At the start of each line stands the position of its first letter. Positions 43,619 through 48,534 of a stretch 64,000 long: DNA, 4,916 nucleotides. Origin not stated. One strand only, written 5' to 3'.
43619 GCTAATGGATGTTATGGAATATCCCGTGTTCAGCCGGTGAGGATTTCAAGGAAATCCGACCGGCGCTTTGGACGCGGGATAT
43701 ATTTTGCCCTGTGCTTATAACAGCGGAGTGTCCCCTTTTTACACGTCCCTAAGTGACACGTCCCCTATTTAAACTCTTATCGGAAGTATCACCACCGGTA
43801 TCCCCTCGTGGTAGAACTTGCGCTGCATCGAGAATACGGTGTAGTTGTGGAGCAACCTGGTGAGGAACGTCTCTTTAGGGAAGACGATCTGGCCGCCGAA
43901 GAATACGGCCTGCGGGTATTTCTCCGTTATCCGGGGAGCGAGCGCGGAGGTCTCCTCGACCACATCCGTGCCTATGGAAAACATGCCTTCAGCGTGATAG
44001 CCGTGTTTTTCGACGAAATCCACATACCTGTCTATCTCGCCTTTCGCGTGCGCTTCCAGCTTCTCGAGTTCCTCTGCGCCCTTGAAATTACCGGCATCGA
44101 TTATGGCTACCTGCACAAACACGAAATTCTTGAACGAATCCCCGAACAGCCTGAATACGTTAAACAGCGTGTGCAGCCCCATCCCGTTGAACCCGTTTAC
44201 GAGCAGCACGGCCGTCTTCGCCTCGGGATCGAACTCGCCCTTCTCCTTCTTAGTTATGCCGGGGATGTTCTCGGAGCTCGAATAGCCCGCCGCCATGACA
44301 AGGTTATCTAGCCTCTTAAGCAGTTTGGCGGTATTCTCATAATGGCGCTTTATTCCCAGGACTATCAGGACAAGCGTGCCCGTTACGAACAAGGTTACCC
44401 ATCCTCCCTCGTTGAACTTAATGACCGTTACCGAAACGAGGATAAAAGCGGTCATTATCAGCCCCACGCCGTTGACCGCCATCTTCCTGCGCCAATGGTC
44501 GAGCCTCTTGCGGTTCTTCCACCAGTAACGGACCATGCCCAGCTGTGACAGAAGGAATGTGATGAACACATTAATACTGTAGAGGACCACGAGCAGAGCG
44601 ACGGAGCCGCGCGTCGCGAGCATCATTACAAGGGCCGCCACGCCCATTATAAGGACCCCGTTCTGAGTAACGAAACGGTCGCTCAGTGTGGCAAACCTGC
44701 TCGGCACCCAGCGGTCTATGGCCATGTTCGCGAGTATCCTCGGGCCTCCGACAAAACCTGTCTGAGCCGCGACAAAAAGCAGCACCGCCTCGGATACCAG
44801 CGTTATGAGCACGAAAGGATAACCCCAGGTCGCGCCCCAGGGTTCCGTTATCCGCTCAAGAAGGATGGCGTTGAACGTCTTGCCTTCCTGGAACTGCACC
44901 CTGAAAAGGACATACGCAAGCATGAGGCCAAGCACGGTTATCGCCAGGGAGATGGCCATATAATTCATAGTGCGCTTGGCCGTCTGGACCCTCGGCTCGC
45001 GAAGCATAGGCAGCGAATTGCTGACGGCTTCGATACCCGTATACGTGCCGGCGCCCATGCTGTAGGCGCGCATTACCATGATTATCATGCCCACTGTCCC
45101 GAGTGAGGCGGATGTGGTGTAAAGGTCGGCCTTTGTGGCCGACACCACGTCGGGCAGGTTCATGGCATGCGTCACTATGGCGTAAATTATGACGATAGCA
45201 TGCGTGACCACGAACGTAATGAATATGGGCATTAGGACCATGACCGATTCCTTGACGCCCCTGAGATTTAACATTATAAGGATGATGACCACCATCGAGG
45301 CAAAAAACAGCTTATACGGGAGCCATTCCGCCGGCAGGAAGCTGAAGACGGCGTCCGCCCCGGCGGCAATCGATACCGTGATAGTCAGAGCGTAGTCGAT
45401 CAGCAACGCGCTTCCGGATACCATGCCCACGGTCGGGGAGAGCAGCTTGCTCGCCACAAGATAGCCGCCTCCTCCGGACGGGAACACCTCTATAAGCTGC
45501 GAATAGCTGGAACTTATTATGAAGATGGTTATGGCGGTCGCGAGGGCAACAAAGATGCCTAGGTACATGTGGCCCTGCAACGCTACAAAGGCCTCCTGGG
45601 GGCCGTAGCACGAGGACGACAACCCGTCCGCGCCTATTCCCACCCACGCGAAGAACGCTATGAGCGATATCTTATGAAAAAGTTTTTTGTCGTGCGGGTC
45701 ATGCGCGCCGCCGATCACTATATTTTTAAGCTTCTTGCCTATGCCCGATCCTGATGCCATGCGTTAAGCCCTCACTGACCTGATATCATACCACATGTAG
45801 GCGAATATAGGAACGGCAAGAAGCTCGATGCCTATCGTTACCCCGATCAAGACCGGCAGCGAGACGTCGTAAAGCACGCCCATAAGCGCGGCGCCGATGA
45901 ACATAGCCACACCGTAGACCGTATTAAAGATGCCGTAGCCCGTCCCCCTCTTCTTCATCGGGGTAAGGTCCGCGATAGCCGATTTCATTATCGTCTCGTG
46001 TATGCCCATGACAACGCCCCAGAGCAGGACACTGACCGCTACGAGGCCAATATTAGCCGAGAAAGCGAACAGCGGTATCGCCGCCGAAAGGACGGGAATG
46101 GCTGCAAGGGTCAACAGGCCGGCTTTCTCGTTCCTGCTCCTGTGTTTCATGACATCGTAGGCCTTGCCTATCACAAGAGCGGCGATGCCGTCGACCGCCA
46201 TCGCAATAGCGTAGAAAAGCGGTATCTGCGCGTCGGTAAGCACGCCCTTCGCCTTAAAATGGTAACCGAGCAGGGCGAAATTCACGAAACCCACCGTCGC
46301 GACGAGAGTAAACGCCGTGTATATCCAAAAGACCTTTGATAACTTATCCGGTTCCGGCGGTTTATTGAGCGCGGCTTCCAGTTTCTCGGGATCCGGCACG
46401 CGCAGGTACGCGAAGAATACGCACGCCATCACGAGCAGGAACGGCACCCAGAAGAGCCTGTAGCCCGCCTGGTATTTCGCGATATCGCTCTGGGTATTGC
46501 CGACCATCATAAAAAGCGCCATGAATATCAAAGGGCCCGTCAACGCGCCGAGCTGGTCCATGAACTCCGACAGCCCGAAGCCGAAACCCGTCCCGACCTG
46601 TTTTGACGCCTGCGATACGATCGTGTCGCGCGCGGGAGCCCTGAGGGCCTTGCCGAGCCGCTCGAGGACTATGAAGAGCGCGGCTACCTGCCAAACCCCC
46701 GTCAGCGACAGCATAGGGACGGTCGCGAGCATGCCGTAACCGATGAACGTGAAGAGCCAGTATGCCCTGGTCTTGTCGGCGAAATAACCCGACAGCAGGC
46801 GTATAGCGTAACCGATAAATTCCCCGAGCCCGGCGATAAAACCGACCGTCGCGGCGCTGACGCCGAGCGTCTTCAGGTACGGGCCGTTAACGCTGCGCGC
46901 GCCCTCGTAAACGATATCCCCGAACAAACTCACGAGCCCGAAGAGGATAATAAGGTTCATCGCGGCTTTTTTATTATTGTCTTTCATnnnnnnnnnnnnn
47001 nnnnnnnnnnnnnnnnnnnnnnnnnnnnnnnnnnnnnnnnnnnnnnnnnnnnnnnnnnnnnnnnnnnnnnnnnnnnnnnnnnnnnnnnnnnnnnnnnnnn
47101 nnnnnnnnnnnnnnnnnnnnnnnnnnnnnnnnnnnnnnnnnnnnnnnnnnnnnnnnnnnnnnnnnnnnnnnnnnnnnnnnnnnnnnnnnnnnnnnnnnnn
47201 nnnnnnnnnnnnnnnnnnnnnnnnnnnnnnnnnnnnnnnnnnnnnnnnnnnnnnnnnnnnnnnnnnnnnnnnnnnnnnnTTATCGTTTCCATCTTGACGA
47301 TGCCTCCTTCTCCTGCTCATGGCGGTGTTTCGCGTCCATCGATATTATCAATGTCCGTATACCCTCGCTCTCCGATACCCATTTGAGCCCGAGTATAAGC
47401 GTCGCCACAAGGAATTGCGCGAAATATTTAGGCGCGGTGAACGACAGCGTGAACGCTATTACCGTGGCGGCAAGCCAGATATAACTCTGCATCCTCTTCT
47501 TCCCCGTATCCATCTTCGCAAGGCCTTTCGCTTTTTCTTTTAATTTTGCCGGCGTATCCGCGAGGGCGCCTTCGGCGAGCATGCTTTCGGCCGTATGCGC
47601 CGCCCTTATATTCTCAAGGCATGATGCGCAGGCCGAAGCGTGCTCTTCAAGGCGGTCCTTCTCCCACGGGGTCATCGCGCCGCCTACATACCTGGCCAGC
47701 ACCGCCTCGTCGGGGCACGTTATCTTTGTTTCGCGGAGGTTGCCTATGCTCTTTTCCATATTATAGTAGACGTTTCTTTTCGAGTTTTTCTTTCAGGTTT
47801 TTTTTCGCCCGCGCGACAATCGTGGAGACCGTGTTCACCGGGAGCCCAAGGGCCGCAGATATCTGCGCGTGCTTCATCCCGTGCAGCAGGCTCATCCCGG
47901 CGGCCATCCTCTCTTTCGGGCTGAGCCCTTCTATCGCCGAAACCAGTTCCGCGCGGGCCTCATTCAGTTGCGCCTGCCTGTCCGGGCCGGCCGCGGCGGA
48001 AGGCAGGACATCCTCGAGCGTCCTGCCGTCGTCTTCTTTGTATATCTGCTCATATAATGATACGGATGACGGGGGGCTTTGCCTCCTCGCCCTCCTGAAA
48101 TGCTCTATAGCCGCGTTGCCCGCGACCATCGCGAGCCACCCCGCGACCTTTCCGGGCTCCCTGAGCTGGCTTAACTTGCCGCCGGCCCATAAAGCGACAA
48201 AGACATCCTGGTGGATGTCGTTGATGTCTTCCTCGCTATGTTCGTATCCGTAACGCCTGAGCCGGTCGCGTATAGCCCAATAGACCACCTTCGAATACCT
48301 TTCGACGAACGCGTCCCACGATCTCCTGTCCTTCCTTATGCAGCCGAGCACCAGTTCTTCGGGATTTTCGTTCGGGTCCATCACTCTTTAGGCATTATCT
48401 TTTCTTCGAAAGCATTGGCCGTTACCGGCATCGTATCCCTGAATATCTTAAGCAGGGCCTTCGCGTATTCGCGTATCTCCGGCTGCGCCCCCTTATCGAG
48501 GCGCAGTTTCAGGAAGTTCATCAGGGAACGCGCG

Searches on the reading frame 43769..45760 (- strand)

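Call 10: search_protein_families(library=pfam, proteins=[window:43769-45760:-], max_evalue=0.01)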
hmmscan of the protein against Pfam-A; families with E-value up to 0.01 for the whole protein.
window:43769-45760:- (663 aa): 2 families
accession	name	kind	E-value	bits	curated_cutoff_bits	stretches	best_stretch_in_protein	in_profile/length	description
PF13520.12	AA_permease_2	-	2.9e-22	79.6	27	1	65-465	28-425/427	Amino acid permease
PF00324.27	AA_permease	-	1.8e-07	30.7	24.6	1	67-449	30-421/470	Amino acid permease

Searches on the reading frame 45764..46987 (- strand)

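Call 10: search_protein_families(library=pfam, proteins=[window:45764-46987:-], max_evalue=0.01)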
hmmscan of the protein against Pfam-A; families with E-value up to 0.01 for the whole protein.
window:45764-46987:- (407 aa): 2 families
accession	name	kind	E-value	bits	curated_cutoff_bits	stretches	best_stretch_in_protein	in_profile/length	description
PF07690.21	MFS_1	-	1.6e-36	126.4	33.4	2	37-366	22-347/347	Major Facilitator Superfamily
PF12794.12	MscS_TM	-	0.0019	17.6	28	1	140-252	120-228/339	Mechanosensitive ion channel inner membrane domain 1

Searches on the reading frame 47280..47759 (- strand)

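Call 10: search_protein_families(library=pfam, proteins=[window:47280-47759:-], max_evalue=0.01)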
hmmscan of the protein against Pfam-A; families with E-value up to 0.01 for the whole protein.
window:47280-47759:- (159 aa): 1 family
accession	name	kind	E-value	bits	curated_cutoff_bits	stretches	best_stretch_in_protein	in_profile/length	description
PF13490.11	zf-HC2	-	3.3e-05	24.3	22.2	1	21-47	8-34/35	Putative zinc-finger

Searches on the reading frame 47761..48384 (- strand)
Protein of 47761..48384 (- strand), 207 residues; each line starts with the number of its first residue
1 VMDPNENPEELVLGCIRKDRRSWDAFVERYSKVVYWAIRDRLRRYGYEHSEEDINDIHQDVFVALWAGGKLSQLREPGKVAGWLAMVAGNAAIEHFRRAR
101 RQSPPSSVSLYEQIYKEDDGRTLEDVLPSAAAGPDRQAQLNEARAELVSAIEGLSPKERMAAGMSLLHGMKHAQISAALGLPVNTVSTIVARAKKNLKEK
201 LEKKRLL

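Call 10: search_protein_families(library=pfam, proteins=[window:47761-48384:-], max_evalue=0.01)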
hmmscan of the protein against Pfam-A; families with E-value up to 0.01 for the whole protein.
window:47761-48384:- (207 aa): 6 families
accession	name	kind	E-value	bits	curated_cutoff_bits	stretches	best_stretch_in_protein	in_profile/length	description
PF08281.18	Sigma70_r4_2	-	2.8e-10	40.1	25.7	1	145-197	2-54/54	Sigma-70, region 4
PF04542.20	Sigma70_r2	-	4.8e-08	33.1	24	1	43-101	14-70/71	Sigma-70 region 2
PF04545.22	Sigma70_r4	-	6.7e-06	26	24.1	1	150-199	1-50/50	Sigma-70, region 4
PF07638.17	Sigma70_ECF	-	0.00065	20.1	21.1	1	30-200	27-182/185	ECF sigma factor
PF13384.12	HTH_23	-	0.0022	18.2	24.6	1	157-193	5-41/50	Homeodomain-like domain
PF25787.1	HTH_SB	-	0.003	17.7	43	1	172-195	25-48/53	Sleeping Beauty transposase HTH domain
